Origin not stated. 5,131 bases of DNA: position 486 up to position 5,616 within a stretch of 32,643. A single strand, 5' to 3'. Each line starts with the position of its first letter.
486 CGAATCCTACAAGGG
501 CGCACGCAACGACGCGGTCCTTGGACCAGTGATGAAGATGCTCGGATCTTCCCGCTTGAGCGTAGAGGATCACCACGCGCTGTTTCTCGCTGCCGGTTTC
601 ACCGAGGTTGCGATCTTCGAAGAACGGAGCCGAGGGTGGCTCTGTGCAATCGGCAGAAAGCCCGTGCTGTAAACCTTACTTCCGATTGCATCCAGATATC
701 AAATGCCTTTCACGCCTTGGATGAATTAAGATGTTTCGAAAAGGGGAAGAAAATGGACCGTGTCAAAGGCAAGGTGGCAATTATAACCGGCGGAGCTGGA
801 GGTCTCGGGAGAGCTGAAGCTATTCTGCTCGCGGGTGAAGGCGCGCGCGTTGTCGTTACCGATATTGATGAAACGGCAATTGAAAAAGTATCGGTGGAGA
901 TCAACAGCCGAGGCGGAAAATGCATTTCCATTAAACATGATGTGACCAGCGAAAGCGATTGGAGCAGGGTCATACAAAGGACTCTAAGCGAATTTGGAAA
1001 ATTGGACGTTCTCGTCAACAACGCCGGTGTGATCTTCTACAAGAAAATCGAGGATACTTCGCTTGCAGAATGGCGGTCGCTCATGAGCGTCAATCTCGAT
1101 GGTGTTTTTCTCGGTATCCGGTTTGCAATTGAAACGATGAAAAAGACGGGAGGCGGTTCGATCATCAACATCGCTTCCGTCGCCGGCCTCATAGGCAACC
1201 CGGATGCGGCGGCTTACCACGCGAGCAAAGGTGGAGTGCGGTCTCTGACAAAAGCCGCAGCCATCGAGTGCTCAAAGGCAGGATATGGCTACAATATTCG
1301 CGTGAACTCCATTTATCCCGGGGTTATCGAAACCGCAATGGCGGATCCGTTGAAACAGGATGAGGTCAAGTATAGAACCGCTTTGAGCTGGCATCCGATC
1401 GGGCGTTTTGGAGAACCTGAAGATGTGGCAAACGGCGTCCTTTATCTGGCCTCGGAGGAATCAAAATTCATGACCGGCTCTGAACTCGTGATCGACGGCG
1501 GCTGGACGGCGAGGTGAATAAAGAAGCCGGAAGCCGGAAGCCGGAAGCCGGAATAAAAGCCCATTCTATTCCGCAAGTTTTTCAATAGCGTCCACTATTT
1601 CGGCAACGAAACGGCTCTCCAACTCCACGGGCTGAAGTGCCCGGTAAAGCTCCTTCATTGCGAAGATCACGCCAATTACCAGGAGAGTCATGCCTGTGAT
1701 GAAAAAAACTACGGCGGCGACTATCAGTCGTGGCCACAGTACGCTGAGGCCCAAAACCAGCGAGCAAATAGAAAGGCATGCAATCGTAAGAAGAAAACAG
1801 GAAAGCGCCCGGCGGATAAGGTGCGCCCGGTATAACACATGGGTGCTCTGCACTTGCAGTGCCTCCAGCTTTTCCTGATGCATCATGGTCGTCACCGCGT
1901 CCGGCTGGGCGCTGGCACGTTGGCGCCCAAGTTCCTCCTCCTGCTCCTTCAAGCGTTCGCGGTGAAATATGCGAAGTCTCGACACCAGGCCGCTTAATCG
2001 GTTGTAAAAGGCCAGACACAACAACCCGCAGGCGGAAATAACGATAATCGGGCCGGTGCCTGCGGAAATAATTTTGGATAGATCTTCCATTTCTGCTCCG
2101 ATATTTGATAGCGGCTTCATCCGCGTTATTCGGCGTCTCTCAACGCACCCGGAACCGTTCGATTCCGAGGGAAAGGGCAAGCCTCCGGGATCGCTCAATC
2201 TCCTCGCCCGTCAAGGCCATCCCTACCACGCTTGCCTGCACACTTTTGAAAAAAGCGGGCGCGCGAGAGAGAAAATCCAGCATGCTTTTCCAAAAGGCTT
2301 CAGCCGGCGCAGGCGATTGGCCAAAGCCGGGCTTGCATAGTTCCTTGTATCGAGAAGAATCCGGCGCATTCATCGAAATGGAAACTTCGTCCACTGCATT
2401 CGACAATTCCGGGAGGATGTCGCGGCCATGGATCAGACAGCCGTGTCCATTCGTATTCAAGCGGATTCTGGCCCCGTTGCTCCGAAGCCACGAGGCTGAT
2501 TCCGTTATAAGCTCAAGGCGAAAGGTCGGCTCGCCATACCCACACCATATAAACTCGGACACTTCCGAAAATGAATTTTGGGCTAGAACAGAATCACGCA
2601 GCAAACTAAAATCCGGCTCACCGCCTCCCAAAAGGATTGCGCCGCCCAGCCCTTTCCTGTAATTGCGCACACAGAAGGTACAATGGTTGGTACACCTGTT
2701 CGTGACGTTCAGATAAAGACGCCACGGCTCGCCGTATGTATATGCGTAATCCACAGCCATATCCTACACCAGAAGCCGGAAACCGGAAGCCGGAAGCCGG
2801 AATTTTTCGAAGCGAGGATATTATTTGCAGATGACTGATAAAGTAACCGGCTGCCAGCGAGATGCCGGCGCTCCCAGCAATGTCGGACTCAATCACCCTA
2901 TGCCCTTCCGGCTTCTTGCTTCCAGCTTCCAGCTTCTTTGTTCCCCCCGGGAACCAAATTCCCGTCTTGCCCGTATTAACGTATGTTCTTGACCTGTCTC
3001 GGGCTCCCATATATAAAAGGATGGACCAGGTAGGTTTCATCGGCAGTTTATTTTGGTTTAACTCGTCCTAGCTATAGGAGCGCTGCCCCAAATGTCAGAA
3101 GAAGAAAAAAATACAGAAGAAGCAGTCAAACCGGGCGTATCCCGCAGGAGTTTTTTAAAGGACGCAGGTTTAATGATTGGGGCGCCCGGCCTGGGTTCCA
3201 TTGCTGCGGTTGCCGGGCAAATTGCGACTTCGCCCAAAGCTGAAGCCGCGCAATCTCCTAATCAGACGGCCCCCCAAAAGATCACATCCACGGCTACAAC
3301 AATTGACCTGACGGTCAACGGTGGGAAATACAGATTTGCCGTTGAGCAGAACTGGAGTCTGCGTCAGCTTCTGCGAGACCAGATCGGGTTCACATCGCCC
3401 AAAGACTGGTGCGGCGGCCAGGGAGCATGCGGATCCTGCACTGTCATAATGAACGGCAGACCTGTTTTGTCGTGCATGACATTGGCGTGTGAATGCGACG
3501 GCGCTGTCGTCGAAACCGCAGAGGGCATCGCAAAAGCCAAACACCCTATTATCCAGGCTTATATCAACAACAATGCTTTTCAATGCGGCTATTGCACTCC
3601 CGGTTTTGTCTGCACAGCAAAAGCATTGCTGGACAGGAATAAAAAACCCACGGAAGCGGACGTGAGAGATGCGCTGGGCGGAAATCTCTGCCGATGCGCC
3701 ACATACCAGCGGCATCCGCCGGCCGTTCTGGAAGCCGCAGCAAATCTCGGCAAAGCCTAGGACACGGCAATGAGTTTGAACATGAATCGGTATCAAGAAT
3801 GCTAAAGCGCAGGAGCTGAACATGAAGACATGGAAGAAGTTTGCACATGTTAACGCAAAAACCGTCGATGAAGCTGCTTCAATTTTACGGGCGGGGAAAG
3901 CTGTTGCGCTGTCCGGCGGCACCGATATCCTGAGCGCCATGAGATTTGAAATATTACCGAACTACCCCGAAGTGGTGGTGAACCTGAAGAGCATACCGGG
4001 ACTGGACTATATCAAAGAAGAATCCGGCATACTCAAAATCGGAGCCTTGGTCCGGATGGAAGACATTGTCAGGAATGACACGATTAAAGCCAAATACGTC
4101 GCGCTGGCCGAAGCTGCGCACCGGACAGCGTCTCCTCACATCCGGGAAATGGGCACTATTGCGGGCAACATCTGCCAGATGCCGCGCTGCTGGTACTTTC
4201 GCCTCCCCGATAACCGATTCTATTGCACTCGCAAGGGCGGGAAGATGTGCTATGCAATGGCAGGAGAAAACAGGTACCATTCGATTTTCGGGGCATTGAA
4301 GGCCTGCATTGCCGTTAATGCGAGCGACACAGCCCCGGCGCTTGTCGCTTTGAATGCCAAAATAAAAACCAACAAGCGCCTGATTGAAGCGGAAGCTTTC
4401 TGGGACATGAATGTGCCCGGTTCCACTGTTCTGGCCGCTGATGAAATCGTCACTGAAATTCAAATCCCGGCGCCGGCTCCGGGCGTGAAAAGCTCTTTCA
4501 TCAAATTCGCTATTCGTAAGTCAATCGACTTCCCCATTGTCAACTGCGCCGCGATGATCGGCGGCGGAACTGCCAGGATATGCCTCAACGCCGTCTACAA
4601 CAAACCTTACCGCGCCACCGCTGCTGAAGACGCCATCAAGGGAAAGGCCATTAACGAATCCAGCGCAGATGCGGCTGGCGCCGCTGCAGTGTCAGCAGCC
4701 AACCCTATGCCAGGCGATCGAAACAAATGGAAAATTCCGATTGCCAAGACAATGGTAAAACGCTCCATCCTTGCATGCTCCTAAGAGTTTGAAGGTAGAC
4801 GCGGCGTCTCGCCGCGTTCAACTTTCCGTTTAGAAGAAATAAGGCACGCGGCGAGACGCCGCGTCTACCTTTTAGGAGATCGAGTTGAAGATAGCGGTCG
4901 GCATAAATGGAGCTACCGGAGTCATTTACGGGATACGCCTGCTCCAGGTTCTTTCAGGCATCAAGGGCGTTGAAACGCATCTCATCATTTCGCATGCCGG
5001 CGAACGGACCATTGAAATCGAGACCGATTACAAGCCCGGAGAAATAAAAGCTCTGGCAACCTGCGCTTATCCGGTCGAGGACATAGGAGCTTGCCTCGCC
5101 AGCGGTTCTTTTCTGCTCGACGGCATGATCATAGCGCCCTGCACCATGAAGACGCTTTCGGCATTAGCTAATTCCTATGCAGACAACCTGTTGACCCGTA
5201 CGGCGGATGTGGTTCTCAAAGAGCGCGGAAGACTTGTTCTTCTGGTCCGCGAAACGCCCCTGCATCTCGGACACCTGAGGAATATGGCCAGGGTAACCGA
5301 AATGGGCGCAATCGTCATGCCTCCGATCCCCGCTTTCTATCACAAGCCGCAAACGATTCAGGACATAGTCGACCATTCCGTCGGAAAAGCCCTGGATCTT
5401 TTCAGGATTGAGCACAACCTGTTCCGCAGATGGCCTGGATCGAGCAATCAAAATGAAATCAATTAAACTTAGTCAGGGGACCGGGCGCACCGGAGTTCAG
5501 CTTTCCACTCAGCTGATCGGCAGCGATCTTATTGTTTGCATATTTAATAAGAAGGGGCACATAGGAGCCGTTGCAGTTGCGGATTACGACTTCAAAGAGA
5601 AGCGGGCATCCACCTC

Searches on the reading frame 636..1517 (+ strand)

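Call 26: search_protein_families(library=pfam, proteins=[window:636-1517:+], max_evalue=0.0001)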
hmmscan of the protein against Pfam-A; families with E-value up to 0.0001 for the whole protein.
window:636-1517:+ (293 aa): 3 families
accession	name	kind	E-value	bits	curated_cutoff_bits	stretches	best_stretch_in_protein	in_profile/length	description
PF13561.12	adh_short_C2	-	1.8e-64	218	27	1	54-291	3-236/236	Enoyl-(Acyl carrier protein) reductase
PF00106.31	adh_short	-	1.9e-55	187.8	26.6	1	46-243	1-194/195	short chain dehydrogenase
PF08659.16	KR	-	3.6e-14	53.5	22.6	1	48-197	3-152/180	KR domain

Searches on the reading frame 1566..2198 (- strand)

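Call 26: search_protein_families(library=pfam, proteins=[window:1566-2198:-], max_evalue=0.0001)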
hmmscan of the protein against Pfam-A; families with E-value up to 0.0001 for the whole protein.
window:1566-2198:- (210 aa): 1 family
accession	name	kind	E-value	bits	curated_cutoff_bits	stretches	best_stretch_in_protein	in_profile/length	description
PF11026.13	DUF2721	-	3.4e-17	63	28.3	1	49-189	3-125/129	Protein of unknown function (DUF2721)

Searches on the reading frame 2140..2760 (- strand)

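Call 26: search_protein_families(library=pfam, proteins=[window:2140-2760:-], max_evalue=0.0001)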
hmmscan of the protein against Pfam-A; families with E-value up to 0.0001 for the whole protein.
window:2140-2760:- (206 aa): 1 family
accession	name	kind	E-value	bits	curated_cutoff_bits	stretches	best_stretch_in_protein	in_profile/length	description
PF04055.27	Radical_SAM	-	9.9e-10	39.3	29.5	1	18-144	2-122/166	Radical SAM superfamily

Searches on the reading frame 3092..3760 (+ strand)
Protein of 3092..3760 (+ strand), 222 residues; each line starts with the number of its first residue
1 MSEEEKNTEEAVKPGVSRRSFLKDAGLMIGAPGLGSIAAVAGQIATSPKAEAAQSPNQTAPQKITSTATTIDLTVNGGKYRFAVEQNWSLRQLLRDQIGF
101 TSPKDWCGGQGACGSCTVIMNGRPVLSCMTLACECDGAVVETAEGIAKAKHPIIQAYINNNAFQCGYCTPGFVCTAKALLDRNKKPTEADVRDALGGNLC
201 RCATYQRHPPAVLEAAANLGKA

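Call 26: search_protein_families(library=pfam, proteins=[window:3092-3760:+], max_evalue=0.0001)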
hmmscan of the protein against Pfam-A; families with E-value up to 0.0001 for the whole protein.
window:3092-3760:+ (222 aa): 2 families
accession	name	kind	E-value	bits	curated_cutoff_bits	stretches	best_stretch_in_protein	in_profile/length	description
PF01799.25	Fer2_2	-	2.1e-27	95.5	30.3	1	142-211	1-73/75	[2Fe-2S] binding domain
PF13085.11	Fer2_3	-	2.7e-05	24.6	27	1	109-138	53-82/107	2Fe-2S iron-sulfur cluster binding domain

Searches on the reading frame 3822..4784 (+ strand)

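Call 26: search_protein_families(library=pfam, proteins=[window:3822-4784:+], max_evalue=0.0001)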
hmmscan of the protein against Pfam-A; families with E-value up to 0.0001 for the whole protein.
window:3822-4784:+ (320 aa): 2 families
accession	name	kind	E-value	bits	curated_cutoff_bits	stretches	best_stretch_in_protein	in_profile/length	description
PF00941.27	FAD_binding_5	-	4.9e-35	121.3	27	1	6-217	2-169/170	FAD binding domain in molybdopterin dehydrogenase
PF03450.22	CO_deh_flav_C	-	3.8e-09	37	25.5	1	228-317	4-100/102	CO dehydrogenase flavoprotein C-terminal domain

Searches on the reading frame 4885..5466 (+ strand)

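Call 64: search_protein_families(library=pfam, proteins=[window:4885-5466:+], max_evalue=0.01)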
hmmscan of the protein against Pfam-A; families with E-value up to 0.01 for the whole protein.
window:4885-5466:+ (193 aa): 1 family
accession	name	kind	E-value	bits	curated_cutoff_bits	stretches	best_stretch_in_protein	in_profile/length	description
PF02441.25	Flavoprotein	-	3.5e-42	144.2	22.7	1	1-172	1-161/162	Flavoprotein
